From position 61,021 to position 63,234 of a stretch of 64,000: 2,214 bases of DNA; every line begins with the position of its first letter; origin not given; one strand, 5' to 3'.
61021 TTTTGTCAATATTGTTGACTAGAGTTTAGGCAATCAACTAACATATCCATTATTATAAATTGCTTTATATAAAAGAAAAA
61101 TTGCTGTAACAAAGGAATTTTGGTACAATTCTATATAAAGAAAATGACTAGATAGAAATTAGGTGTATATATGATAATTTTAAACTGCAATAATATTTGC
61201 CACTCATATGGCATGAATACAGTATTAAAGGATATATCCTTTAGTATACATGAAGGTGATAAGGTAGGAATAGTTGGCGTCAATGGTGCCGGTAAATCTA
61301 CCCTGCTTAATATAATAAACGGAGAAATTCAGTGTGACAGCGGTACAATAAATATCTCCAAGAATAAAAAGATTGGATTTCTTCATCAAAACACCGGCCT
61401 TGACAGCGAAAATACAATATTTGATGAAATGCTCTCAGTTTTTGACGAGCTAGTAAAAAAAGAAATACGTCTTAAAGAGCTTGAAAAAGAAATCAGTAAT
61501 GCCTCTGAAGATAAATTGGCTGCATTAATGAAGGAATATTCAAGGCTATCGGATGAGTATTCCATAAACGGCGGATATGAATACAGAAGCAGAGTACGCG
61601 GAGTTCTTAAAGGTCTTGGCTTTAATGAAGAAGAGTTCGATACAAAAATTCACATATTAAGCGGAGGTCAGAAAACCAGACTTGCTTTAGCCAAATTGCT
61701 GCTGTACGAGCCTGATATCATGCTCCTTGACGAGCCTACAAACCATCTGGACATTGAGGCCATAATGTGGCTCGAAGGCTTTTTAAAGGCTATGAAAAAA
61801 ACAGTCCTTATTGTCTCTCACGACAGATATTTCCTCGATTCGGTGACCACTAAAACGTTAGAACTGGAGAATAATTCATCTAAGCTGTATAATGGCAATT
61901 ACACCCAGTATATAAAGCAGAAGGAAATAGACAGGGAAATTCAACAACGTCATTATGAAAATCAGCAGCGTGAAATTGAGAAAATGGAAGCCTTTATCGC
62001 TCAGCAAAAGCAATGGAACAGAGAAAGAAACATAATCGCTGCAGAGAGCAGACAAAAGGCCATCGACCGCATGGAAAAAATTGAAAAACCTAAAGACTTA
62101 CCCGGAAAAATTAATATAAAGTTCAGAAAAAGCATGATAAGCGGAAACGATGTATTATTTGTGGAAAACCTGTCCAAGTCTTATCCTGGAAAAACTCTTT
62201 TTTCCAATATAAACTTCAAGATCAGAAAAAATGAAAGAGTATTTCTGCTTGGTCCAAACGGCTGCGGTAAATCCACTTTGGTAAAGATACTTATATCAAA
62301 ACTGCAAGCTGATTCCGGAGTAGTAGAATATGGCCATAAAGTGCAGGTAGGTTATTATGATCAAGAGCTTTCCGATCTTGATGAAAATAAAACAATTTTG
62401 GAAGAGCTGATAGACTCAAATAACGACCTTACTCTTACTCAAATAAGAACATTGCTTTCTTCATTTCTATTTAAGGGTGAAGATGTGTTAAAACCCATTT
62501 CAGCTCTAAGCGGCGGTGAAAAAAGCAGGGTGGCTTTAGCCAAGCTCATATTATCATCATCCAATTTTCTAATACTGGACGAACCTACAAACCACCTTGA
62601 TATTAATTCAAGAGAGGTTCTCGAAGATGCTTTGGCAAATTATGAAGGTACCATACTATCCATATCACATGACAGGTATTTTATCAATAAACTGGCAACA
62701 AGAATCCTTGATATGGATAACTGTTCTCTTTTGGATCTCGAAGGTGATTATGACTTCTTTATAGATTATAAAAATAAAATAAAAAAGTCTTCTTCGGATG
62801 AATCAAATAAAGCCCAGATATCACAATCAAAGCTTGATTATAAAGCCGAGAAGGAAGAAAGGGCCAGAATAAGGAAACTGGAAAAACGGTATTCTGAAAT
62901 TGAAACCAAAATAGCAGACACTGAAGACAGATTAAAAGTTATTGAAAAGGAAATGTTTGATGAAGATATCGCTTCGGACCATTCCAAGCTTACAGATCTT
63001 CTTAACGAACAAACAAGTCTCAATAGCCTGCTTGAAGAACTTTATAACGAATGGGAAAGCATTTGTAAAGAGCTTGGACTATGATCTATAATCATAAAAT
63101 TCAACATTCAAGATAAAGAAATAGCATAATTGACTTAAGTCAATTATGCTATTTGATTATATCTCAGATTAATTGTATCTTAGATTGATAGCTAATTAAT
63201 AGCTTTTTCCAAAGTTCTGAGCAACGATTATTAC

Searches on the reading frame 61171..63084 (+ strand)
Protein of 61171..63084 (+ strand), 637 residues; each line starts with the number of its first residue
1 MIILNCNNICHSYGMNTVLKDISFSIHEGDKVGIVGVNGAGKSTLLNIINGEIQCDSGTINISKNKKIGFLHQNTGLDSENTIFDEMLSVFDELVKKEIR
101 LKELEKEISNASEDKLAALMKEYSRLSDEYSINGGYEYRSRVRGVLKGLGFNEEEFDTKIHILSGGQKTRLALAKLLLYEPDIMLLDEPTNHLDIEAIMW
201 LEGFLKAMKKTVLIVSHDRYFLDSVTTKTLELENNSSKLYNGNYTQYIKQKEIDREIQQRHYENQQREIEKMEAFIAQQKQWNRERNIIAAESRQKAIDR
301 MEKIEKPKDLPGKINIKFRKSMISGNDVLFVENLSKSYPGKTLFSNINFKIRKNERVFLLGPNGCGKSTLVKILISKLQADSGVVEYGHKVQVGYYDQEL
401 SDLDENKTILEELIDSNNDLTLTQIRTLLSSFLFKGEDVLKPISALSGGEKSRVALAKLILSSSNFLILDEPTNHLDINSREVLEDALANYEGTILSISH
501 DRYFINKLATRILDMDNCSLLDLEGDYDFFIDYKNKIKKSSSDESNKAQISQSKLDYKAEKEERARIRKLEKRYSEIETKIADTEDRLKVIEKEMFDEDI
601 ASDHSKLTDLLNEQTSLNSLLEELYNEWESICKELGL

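Call 36: search_protein_families(library=pfam, proteins=[window:61171-63084:+], max_evalue=0.00001)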
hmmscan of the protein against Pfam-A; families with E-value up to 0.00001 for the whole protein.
window:61171-63084:+ (637 aa): 11 families
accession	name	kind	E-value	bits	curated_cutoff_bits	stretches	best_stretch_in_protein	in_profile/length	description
PF00005.33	ABC_tran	-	2.5e-55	187.2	25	2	19-191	1-137/137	ABC transporter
PF12848.13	ABC_tran_Xtn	-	2.6e-21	75.9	25.9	1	230-309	1-78/85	ABC transporter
PF16326.10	ABC_tran_CTD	-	9.1e-12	45.5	32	1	568-630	4-66/69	ABC transporter C-terminal domain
PF13304.12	AAA_21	-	2.8e-11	44.5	27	0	64-223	179-304/304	AAA domain, putative AbiEii toxin, Type IV TA system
PF02463.25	SMC_N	-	4.1e-11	43.2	40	1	32-225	27-205/220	RecF/RecN/SMC N terminal domain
PF13555.12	AAA_29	-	8.1e-08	32.3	27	0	344-371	12-39/61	P-loop containing region of AAA domain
PF03193.22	RsgA_GTPase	-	1.1e-07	32.3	30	0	19-64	97-141/174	RsgA GTPase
PF00910.28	RNA_helicase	-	3e-06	28.1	21.5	0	357-383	1-27/105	RNA helicase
PF13191.12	AAA_16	-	3.7e-06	28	32.6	0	355-486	25-154/167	AAA ATPase domain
PF24883.2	NPHP3_N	-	4.3e-06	27.5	24.8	0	356-414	24-76/164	Nephrocystin 3, N-terminal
PF13238.12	AAA_18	-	5.1e-06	27.4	29.4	0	357-409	1-51/128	AAA domain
